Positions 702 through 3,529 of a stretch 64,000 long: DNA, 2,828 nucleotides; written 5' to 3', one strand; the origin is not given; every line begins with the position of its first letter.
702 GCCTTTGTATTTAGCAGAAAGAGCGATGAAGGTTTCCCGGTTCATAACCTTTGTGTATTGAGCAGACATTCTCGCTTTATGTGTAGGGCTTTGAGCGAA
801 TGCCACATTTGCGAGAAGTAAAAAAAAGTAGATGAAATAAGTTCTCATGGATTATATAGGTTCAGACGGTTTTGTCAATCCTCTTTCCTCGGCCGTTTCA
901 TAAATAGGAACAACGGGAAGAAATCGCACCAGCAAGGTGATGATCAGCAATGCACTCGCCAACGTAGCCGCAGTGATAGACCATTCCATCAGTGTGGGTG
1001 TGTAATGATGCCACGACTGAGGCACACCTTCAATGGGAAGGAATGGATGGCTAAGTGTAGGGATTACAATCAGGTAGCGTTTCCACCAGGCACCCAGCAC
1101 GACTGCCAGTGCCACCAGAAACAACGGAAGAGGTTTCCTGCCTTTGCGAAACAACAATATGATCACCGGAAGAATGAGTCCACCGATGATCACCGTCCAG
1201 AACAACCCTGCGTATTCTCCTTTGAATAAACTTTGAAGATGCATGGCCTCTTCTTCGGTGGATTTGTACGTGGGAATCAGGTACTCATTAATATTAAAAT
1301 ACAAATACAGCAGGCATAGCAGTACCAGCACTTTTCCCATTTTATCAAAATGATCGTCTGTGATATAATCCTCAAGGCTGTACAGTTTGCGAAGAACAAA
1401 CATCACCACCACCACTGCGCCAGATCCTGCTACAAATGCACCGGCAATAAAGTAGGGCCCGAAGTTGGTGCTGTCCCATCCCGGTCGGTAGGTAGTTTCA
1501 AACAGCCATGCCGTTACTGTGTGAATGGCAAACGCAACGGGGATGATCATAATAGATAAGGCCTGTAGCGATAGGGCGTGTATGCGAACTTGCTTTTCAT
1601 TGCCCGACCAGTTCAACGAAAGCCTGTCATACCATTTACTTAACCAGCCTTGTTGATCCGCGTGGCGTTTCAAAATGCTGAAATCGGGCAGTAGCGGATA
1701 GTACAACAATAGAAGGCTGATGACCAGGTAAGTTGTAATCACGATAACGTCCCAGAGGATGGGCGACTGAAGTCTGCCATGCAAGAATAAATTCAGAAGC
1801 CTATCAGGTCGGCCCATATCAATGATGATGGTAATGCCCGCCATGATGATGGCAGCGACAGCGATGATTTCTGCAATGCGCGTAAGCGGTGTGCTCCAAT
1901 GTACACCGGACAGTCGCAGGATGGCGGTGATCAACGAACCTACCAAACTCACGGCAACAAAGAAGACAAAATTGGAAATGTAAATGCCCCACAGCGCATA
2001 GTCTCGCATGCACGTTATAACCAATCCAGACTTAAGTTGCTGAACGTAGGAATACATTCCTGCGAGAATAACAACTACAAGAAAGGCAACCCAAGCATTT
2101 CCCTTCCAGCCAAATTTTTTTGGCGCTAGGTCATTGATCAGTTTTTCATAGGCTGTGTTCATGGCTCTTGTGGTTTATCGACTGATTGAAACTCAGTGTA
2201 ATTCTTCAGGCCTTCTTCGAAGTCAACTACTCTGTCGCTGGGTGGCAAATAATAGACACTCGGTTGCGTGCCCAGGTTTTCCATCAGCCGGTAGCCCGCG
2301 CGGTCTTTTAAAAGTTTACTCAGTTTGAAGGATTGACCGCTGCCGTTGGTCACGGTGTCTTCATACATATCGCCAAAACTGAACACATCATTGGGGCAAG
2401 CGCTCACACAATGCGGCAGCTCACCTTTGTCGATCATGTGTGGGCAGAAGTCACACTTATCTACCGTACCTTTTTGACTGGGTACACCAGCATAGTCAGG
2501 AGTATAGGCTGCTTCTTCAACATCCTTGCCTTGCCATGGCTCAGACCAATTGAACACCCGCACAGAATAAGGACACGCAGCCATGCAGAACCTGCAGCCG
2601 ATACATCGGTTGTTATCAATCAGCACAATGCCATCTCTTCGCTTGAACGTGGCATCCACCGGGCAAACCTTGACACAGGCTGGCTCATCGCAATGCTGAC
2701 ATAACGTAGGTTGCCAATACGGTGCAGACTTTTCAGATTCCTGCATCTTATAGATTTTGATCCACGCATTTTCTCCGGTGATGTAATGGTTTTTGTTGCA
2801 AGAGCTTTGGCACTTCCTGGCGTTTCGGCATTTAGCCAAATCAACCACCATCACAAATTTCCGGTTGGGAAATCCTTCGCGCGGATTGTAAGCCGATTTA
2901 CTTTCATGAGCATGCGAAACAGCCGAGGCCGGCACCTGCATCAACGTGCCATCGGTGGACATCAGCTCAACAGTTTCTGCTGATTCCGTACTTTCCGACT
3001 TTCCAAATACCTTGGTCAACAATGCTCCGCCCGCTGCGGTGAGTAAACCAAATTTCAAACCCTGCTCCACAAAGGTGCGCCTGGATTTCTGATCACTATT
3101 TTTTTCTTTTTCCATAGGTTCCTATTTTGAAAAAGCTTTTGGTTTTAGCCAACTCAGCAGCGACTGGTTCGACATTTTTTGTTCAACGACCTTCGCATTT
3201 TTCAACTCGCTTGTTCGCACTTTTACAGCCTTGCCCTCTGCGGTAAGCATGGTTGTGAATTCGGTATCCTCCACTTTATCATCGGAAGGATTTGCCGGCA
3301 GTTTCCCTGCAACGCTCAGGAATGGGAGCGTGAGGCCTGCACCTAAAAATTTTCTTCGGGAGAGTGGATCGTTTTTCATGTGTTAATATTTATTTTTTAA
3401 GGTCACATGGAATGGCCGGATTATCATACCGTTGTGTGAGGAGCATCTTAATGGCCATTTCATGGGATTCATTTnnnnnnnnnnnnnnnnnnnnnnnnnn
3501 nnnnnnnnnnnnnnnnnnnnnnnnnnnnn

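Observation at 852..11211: Cus-type efflux operon with two adaptors and no outer-membrane factor, running straight into a periplasmic redox module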

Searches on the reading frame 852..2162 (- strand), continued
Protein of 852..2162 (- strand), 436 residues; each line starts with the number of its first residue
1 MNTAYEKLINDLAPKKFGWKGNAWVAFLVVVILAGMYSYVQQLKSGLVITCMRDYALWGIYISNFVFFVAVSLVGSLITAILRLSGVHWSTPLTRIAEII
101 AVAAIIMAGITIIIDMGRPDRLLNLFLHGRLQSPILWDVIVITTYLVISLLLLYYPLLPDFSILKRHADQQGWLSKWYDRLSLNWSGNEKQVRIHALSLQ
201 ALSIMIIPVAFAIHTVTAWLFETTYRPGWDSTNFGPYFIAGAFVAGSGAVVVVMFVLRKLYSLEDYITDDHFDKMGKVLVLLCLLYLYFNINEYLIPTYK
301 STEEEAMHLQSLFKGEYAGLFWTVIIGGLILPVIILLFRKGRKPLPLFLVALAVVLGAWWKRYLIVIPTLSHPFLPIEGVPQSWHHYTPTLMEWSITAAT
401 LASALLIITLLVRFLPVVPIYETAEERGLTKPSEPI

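Call 53: search_solved_structures(query=window:852-2162:-, max_evalue=0.001)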
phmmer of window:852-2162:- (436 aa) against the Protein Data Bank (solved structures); distinct sequences matched with E-value up to 0.001: 6.
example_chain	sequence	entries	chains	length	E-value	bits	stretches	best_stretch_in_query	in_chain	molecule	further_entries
6lod_C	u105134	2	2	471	5.9e-50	173.6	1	17-424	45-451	Polysulphide reductase NrfD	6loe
6f0k_C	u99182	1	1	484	8.6e-50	173.1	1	18-435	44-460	Polysulphide reductase NrfD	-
8k9e_C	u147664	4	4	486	1.3e-47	165.9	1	17-423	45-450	Polysulphide reductase NrfD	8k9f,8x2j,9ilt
6btm_C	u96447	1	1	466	3.6e-46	161.2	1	14-420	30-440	Alternative Complex III subunit C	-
6f0k_F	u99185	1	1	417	3.8e-08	35.8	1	212-371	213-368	ActF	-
6lod_F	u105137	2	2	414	0.00098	21.3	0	60-356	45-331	Uncharacterized protein ActF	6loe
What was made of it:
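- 852..2162 (-): NrfD-family quinol-interacting membrane subunit (436 aa), ActC-like. The best solved structures are ActC of alternative complex III, E 6e-50, over the full length (call 53).
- On Alternative complex III: Best PDB hits are ActC chains 6LOD_C, 6F0K_C, 8K9E_C and 6BTM_C, E 6e-50 to 4e-46, over the full length (call 53).
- Closest known: Alternative complex III. Same: The NrfD subunit is closest to ActC in the PDB, over its full length (E 6e-50, call 53).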

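Call 60: search_solved_structures(query=A3, max_evalue=1)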
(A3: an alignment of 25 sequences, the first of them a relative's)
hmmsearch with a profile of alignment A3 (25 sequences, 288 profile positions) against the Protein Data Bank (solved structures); distinct sequences matched with E-value up to 1: 29.
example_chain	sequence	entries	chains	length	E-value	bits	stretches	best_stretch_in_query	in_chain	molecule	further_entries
8pql_U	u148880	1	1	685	1.5e-07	34.2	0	137-169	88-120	Ubiquitin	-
8q7r_U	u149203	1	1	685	1.6e-07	34.2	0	137-169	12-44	Ubiquitin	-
8pql_E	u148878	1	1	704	2.2e-07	33.7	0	137-169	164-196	Polyubiquitin-C,Nucleotide exchange factor SIL1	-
5b83_A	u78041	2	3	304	0.00037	23.1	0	137-169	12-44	tetra ubiquitin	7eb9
7yui_A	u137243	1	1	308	0.00042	22.9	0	137-169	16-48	Polyubiquitin-C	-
5h07_A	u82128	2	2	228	0.0047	19.5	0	137-169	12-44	Polyubiquitin-C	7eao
5v5i_B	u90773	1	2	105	0.069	15.6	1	114-175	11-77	Ubiquitin variant CC.1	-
5oe7_B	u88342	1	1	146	0.1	15.1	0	137-169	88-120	Polyubiquitin-C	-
3wxe_B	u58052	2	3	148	0.11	15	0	137-170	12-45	Ubiquitin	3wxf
2y5b_B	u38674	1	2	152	0.12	14.9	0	137-169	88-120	UBIQUITIN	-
6kbe_G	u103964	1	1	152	0.12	14.8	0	137-170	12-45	Polyubiquitin-C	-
2w9n_A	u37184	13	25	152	0.12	14.8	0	137-170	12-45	UBIQUITIN | Polyubiquitin-C | Polyubiquitin-B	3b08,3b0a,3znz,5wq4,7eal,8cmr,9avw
6njd_A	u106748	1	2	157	0.13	14.8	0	137-169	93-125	Di-ubiquitin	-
2zvn_A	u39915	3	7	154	0.13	14.8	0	137-170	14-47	UBC protein | Ubiquitin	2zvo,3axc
7tv4_C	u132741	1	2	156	0.13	14.7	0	137-170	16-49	Polyubiquitin-C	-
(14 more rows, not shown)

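Call 61: search_protein_families(library=pfam, alignment_id=A3, max_evalue=0.1)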
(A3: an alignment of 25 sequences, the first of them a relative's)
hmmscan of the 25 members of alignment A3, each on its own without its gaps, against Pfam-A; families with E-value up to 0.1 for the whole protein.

A. member 1, L003:11314-12162:+ (282 aa): 3 families
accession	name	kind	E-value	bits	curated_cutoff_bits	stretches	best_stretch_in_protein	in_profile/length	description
PF02369.22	Big_1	-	0.00058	20.4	34.9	1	141-196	19-72/93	Bacterial Ig-like domain (group 1)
PF09134.16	Invasin_D3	-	0.019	15.9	33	1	138-209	19-84/98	Invasin, domain 3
PF17789.7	MG4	-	0.078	13.7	24.7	0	143-208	18-76/95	Macroglobulin domain MG4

B. families by the number of members that match (of 25 scanned): 19 families
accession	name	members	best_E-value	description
PF02369.22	Big_1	14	8.9e-08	Bacterial Ig-like domain (group 1)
PF17789.7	MG4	8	4.8e-07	Macroglobulin domain MG4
PF00576.27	Transthyretin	8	0.0099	HIUase/Transthyretin family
PF09134.16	Invasin_D3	7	0.00042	Invasin, domain 3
PF15493.13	YrpD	4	0.0011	Domain of unknown function, YrpD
PF17802.7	SpaA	3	0.0016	Prealbumin-like fold domain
PF06905.18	FAIM1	2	0.024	Fas apoptotic inhibitory molecule (FAIM1)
PF16640.11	Big_3_5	1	0.00032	Bacterial Ig-like domain (group 3)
PF00240.29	ubiquitin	1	0.0079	Ubiquitin family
PF13505.12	OMP_b-brl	1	0.011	Outer membrane protein beta-barrel domain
PF21504.2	FLIC_barrel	1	0.012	Flagellin, barrel domain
PF10670.15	DUF4198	1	0.025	Domain of unknown function (DUF4198)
PF14715.11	FixP_N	1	0.051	N-terminal domain of cytochrome oxidase-cbb3, FixP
PF09103.16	BRCA-2_OB1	1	0.062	BRCA2, oligonucleotide/oligosaccharide-binding, domain 1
PF14330.11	DUF4387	1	0.064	Domain of unknown function (DUF4387)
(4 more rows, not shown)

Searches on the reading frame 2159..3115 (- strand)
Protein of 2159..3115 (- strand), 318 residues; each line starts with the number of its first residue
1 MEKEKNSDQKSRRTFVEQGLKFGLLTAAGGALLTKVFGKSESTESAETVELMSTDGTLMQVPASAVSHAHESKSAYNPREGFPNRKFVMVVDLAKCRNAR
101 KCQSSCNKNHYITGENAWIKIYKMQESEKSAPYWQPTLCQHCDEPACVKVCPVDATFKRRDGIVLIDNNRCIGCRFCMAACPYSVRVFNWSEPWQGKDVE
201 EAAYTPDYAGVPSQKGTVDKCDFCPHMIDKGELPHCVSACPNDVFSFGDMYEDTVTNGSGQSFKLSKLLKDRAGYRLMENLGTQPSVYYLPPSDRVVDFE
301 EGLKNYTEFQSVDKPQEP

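Call 4: search_protein_families(library=pfam, proteins=[window:2159-3115:-], max_evalue=0.01)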
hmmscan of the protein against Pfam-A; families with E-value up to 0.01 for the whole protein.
window:2159-3115:- (318 aa): 11 families
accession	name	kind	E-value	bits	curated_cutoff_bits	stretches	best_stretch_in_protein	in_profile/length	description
PF13247.11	Fer4_11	-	5.3e-22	78.3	26.2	2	134-192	5-65/100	4Fe-4S dicluster domain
PF12838.12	Fer4_7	-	1.4e-12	48.3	27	2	170-243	1-51/52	4Fe-4S dicluster domain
PF13237.11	Fer4_10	-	2.5e-11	43.7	25.5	2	164-241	2-53/53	4Fe-4S dicluster domain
PF12837.12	Fer4_6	-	4.4e-11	42.6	25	2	163-185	1-23/24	4Fe-4S binding domain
PF13187.11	Fer4_9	-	1.9e-09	37.8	27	1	170-243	1-50/52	4Fe-4S dicluster domain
PF12797.12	Fer4_2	-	5.8e-07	29.5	24.5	1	163-183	2-22/22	4Fe-4S binding domain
PF00037.32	Fer4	-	1.1e-05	25.4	21.1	1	165-183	2-20/24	4Fe-4S binding domain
PF13183.11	Fer4_8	-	4.7e-05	24.3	27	1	169-244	3-68/68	4Fe-4S dicluster domain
PF25160.1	LdpA_Fe-S-bd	-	0.00036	20.7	27.6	1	141-184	4-41/49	LdpA Fe-S cluster-binding domain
PF12800.12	Fer4_4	-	0.00064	20.3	24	1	169-183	2-16/17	4Fe-4S binding domain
PF14697.11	Fer4_21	-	0.00078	20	35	1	166-184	3-22/59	4Fe-4S dicluster domain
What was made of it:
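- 2159..3115 (-): Tat-exported poly-ferredoxin (318 aa, four cluster motifs, 15 Cys). Fer4_11 (call 4).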

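Call 7: search_protein_families(library=ncbifam, proteins=[window:2159-3115:-], max_evalue=0.001)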
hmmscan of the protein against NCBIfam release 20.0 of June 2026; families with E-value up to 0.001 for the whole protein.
window:2159-3115:- (318 aa): 40 families (the best 25 are shown)
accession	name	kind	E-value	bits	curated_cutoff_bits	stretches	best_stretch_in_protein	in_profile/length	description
NF045797.1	DsrO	equivalog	1.1e-56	191.9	200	1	55-290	12-234/235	sulfate reduction electron transfer complex DsrMKJOP subunit DsrO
NF011569.0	PRK14993.1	equivalog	2.1e-40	138.7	416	2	63-190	19-151/244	tetrathionate reductase subunit TtrB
NF041715.1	arsenate_red_ArrB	equivalog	8.4e-37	126.9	450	2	86-195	2-113/233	arsenate respiratory reductase iron-sulfur subunit ArrB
NF041782.1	mnquin_red_QrcC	equivalog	1.4e-36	126.4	400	1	87-295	1-230/239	menaquinone reductase iron-sulfur cluster-binding subunit QrcC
TIGR03149.1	cyt_nit_nrfC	equivalog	5.1e-34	117.6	377.6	2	52-190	8-146/225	cytochrome c nitrite reductase Fe-S protein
NF045715.1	sulf_resp_HmcB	equivalog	4.3e-29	101.6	420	1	66-249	17-197/307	sulfate respiration complex iron-sulfur protein HmcB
TIGR02951.1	DMSO_dmsB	equivalog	1.3e-28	100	214.1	2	89-190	4-116/161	DMSO/selenate family reductase complex B subunit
TIGR03478.1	DMSO_red_II_bet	subfamily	6e-25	87.8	480.7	2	133-190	125-183/321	DMSO reductase family type II enzyme, iron-sulfur subunit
NF008134.0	PRK10882.1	equivalog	4e-24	85.3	263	2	117-193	86-168/329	hydrogenase 2 operon protein HybA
NF038355.1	FDH3_beta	equivalog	1.2e-22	80.8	240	1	89-249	5-163/180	formate dehydrogenase FDH3 subunit beta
NF042979.1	EthbenzDh_ebdB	equivalog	2.2e-21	76.1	740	2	136-190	150-205/354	ethylbenzene dehydrogenase subunit beta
TIGR01582.1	FDH-beta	equivalog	1.7e-17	63.5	334.7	2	117-188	69-143/283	formate dehydrogenase subunit beta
NF009408.0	PRK12769.1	equivalog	2.9e-15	55.4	1003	1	91-247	7-144/659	formate-dependent uric acid utilization protein AegA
TIGR01660.1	narH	equivalog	5e-15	54.9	524.05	1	133-192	177-237/492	nitrate reductase subunit beta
NF007658.0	PRK10330.1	equivalog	1.3e-14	54.1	260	1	89-244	5-151/181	electron transport protein HydN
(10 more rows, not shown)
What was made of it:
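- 2159..3115 (-): NCBIfam DsrO scores 191.9 bits against a cutoff of 200 (call 7).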

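Call 52: search_solved_structures(query=window:2159-3115:-, max_evalue=1e-10)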
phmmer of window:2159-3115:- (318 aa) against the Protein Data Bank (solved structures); distinct sequences matched with E-value up to 1e-10: 19.
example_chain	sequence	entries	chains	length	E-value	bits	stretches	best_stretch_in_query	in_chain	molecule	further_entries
6cz7_B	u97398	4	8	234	6.8e-31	110.6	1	87-195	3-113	4Fe-4S ferredoxin, iron-sulfur binding domain protein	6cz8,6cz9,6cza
2vpw_B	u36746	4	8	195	1.6e-28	102.8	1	86-188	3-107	NRFC PROTEIN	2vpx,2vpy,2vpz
2ivf_B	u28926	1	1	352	5.5e-22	81.4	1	134-189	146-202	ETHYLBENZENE DEHYDROGENASE BETA-SUBUNIT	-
4ydd_B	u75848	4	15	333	1.4e-19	73.5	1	130-292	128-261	DMSO reductase family type II enzyme, iron-sulfur subunit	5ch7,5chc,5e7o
6btm_B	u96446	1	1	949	9.6e-19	70.7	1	130-289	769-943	Alternative Complex III subunit B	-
6f0k_B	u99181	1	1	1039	3.1e-17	65.8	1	76-250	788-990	Fe-S-cluster-containing hydrogenase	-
1q16_B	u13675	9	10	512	5.5e-16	61.6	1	127-192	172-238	Respiratory nitrate reductase 1 beta chain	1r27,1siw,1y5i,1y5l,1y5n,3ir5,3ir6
1kqf_B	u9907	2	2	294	6.1e-16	61.5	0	135-189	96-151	FORMATE DEHYDROGENASE, NITRATE-INDUCIBLE, IRON-SULFUR SUBUNIT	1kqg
1y4z_B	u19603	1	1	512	1.3e-15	60.4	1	127-192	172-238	Respiratory nitrate reductase 1 beta chain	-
3egw_B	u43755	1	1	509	1.3e-15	60.4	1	127-192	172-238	Respiratory nitrate reductase 1 beta chain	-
7qv7_A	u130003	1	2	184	5.4e-15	58.4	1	84-249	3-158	Hydrogen dependent carbon dioxide reductase subunit HycB3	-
7z0s_B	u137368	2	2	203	1.1e-14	57.4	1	87-245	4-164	Formate hydrogenlyase subunit 2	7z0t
8k9e_B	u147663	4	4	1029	3.2e-14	55.9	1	116-229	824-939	Fe-S-cluster-containing hydrogenase components 1-like protein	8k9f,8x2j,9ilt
7qv7_B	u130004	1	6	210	6.1e-13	51.7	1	89-245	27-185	Hydrogen dependent carbon dioxide reductase subunit HycB4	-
7b04_A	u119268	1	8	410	1e-12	50.9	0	134-292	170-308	Nitrite oxidoreductase subunit B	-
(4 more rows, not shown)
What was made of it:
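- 2159..3115 (-): Closest structures are ArrB, PsrB and the C-terminal part of ActB (call 52).
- Closest known: Alternative complex III. Same: The Fe-S protein matches the C-terminal Fe-S part of ActB (call 52).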

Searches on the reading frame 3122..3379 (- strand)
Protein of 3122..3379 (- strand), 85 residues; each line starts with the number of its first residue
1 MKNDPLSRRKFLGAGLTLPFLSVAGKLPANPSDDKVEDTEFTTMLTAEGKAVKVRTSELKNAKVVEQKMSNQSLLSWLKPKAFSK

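Call 4: search_protein_families(library=pfam, proteins=[window:3122-3379:-], max_evalue=0.01)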
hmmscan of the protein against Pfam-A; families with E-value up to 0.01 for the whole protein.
window:3122-3379:- (85 aa): 0 families

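Call 7: search_protein_families(library=ncbifam, proteins=[window:3122-3379:-], max_evalue=0.001)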
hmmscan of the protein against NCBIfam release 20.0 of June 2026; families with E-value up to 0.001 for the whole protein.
window:3122-3379:- (85 aa): 0 families

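Call 54: search_protein_families(library=pfam, proteins=[window:3122-3379:-], max_evalue=10)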
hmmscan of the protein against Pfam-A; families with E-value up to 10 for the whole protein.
window:3122-3379:- (85 aa): 1 family
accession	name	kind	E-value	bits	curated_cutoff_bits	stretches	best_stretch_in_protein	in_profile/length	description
PF11376.13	DUF3179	-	0.1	12.4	27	1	27-80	173-226/292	Protein of unknown function (DUF3179)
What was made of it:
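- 3122..3379 (-): Small twin-arginine-signal protein (85 aa) with no Cys or His, a presumed accessory subunit. No Pfam or NCBIfam family matches (calls 4, 7, 54).
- Tried and rejected: No family in Pfam or NCBIfam (calls 4, 7, 54).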
